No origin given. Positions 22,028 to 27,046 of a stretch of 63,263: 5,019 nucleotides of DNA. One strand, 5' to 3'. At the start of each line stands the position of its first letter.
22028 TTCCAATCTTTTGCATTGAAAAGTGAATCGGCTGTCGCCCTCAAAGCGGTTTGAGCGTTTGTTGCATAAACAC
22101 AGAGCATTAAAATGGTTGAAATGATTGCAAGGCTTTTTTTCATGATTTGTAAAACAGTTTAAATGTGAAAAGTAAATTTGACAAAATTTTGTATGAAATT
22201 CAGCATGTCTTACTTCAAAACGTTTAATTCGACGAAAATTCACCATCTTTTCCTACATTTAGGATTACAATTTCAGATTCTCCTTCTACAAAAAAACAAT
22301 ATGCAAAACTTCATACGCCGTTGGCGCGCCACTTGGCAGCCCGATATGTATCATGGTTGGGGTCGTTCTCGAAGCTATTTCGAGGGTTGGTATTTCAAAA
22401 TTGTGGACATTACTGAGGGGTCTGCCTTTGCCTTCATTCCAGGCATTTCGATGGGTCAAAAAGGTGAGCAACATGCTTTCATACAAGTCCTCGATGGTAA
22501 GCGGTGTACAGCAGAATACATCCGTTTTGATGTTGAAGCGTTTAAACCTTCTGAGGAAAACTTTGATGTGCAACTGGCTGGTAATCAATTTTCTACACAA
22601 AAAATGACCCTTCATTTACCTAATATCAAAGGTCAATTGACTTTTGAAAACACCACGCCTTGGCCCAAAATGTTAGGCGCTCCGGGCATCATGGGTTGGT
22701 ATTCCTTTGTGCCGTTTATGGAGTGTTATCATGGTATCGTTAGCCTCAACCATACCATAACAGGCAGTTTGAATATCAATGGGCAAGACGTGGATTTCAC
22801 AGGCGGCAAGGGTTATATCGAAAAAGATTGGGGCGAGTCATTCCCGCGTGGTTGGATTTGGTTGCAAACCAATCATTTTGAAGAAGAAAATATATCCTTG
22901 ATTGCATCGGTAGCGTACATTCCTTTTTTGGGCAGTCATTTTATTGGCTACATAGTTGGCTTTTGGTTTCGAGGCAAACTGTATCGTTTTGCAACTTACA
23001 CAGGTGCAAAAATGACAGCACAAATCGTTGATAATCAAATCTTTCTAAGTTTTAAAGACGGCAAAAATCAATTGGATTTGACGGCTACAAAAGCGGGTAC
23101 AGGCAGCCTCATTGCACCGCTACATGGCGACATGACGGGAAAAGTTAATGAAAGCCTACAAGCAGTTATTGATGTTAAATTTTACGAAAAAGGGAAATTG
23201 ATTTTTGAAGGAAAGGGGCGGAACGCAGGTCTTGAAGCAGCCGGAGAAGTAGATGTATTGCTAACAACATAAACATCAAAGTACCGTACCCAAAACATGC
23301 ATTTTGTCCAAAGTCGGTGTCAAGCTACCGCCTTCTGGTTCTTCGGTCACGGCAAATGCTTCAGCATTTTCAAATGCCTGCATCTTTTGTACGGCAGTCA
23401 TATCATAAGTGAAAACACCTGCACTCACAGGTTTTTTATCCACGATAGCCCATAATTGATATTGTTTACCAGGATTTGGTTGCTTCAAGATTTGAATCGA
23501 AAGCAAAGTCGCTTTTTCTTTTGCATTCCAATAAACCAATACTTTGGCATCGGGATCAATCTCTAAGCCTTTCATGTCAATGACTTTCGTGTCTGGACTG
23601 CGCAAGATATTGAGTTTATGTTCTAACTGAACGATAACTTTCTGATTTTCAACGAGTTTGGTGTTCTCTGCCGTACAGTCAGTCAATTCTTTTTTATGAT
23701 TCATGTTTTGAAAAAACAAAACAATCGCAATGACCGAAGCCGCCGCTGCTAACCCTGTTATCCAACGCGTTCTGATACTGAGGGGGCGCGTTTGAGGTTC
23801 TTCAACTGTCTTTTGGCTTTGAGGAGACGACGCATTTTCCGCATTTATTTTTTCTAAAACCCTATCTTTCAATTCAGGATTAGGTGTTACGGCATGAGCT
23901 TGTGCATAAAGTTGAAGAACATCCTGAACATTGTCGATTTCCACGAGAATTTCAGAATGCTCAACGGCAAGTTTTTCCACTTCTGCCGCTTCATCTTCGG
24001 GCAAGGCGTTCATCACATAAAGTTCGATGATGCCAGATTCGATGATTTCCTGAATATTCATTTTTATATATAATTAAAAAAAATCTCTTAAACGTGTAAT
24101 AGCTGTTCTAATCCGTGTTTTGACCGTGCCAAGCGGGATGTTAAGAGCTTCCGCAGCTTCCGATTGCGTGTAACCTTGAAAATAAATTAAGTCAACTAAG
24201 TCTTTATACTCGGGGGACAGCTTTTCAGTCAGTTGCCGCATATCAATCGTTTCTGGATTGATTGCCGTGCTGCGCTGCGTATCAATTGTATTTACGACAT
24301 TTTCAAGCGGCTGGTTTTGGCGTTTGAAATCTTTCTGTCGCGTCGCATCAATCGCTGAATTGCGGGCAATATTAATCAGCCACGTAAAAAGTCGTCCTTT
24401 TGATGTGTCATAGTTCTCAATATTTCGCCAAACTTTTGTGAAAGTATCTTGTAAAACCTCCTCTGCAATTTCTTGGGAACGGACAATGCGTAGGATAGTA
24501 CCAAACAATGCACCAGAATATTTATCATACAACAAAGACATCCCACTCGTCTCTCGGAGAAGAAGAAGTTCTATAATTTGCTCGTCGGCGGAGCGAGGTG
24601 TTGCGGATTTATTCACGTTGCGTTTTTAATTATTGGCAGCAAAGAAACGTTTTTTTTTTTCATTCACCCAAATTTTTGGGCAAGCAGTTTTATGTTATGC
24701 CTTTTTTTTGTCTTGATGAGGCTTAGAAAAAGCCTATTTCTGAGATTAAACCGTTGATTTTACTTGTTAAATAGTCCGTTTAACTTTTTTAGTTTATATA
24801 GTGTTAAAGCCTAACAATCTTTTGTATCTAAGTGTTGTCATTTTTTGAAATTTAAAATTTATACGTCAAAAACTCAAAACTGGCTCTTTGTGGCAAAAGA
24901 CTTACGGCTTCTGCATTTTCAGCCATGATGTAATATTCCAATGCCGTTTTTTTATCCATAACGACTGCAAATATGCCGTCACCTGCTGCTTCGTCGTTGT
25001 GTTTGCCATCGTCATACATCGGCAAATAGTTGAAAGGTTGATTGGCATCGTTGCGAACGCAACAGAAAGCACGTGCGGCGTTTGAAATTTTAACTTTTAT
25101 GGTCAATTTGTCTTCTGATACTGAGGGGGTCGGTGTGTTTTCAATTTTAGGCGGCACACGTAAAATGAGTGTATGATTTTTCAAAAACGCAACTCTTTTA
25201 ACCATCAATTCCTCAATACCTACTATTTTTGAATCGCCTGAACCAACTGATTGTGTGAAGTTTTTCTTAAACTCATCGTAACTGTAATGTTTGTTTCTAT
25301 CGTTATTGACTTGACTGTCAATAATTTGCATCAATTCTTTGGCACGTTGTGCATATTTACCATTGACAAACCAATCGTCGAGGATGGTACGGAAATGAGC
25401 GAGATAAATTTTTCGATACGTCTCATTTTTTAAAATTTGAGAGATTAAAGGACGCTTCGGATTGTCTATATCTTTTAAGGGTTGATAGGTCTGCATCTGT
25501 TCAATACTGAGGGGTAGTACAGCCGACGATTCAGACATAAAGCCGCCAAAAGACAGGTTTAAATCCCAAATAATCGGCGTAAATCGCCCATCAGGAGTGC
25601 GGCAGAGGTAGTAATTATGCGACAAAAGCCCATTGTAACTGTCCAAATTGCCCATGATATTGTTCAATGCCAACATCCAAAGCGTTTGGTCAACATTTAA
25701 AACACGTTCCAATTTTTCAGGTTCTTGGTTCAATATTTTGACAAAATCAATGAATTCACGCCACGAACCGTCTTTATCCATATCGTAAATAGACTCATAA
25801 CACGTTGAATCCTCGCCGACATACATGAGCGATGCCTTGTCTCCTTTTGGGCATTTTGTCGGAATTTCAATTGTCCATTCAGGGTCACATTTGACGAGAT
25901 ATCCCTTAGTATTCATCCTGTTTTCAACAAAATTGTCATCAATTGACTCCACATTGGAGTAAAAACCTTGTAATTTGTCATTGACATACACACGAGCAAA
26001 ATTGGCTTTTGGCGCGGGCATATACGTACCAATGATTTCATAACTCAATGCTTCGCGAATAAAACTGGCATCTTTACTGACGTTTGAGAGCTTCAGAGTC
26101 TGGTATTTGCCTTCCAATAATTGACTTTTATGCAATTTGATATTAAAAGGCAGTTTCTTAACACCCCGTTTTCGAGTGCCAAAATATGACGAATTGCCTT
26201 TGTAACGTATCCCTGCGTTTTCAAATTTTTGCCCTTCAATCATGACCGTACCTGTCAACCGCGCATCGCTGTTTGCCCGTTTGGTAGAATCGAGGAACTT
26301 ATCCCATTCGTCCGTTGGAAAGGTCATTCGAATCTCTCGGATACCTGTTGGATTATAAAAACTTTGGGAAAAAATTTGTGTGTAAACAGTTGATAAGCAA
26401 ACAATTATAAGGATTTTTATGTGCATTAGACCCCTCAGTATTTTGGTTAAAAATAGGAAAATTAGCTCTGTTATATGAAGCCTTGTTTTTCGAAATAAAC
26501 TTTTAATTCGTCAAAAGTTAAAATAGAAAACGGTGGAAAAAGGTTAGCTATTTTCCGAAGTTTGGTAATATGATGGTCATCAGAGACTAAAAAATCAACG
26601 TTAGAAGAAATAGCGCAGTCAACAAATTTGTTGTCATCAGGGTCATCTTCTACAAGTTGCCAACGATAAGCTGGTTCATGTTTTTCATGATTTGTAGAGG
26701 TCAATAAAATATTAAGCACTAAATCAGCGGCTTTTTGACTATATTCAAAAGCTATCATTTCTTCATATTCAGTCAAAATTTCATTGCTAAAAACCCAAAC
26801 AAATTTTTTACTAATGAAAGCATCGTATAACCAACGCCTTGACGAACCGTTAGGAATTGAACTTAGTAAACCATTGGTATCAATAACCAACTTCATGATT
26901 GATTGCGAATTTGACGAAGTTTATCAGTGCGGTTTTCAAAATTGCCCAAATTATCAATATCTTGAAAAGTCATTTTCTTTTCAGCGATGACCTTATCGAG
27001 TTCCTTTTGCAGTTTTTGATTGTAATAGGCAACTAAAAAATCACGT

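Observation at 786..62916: Hyper-abundant non-palindromic 10-mer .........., about one copy per 1.3 kb, on both strands, inside and outside genes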

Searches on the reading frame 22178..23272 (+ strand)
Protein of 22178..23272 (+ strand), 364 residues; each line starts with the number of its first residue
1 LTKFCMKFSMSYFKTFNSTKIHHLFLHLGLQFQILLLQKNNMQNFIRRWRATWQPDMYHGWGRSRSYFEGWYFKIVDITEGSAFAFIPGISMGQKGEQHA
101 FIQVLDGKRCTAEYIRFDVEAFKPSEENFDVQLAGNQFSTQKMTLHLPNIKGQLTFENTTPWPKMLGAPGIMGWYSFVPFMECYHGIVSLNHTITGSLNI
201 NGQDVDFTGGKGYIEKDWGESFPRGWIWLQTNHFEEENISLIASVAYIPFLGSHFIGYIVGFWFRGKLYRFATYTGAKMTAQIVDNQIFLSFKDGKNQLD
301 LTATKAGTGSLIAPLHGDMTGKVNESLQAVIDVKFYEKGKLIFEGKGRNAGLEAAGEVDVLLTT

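Call 45: search_protein_families(library=pfam, max_evalue=0.000001, proteins=[window:22178-23272:+])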
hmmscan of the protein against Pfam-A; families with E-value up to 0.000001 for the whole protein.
window:22178-23272:+ (364 aa): 1 family
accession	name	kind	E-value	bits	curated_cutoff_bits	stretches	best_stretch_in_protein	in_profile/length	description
PF14249.11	Tocopherol_cycl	-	7.9e-26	91.4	26.6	1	171-356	145-335/335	Tocopherol cyclase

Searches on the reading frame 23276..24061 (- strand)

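Call 45: search_protein_families(library=pfam, max_evalue=0.000001, proteins=[window:23276-24061:-])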
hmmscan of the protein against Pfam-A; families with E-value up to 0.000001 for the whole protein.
window:23276-24061:- (261 aa): 1 family
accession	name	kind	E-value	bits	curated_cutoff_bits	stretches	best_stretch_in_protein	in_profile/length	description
PF10099.14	RskA_C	-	4.8e-20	72.6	29.4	1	104-250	2-130/135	Anti-sigma-K factor rskA, C-terminal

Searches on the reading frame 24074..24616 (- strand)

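Call 45: search_protein_families(library=pfam, max_evalue=0.000001, proteins=[window:24074-24616:-])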
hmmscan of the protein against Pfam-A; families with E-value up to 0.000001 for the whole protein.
window:24074-24616:- (180 aa): 4 families
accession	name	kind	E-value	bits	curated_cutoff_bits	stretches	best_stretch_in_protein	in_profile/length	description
PF04542.20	Sigma70_r2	-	1.2e-16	60.7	24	1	29-96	1-69/71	Sigma-70 region 2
PF04545.22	Sigma70_r4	-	7e-12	45.1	24.1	1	132-177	4-49/50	Sigma-70, region 4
PF08281.18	Sigma70_r4_2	-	2.7e-11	43.4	25.7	1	126-176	4-54/54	Sigma-70, region 4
PF07638.17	Sigma70_ECF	-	3.2e-08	34.1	21.1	1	71-176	70-179/185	ECF sigma factor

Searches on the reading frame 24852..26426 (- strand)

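Call 6: search_protein_families(library=ncbifam, proteins=[window:24852-26426:-])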
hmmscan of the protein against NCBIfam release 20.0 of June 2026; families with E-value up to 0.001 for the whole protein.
window:24852-26426:- (524 aa): 1 family
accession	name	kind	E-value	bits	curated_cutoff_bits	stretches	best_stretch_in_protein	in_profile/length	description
NF041940.1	choice_anch_X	domain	1.1e-07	31.4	25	1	468-490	1-23/37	choice-of-anchor X domain-containing protein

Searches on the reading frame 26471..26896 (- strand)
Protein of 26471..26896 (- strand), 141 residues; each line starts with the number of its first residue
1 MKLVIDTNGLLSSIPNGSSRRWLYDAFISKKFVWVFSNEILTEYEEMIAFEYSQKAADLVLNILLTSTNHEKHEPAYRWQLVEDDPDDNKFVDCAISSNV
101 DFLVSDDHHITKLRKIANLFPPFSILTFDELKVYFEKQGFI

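Call 45: search_protein_families(library=pfam, max_evalue=0.000001, proteins=[window:26471-26896:-])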
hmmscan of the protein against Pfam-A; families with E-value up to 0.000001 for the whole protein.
window:26471-26896:- (141 aa): 1 family
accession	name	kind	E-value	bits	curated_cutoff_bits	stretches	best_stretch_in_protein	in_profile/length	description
PF13470.12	PIN_3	-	2.5e-18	67.4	27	1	2-109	1-115/115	PIN domain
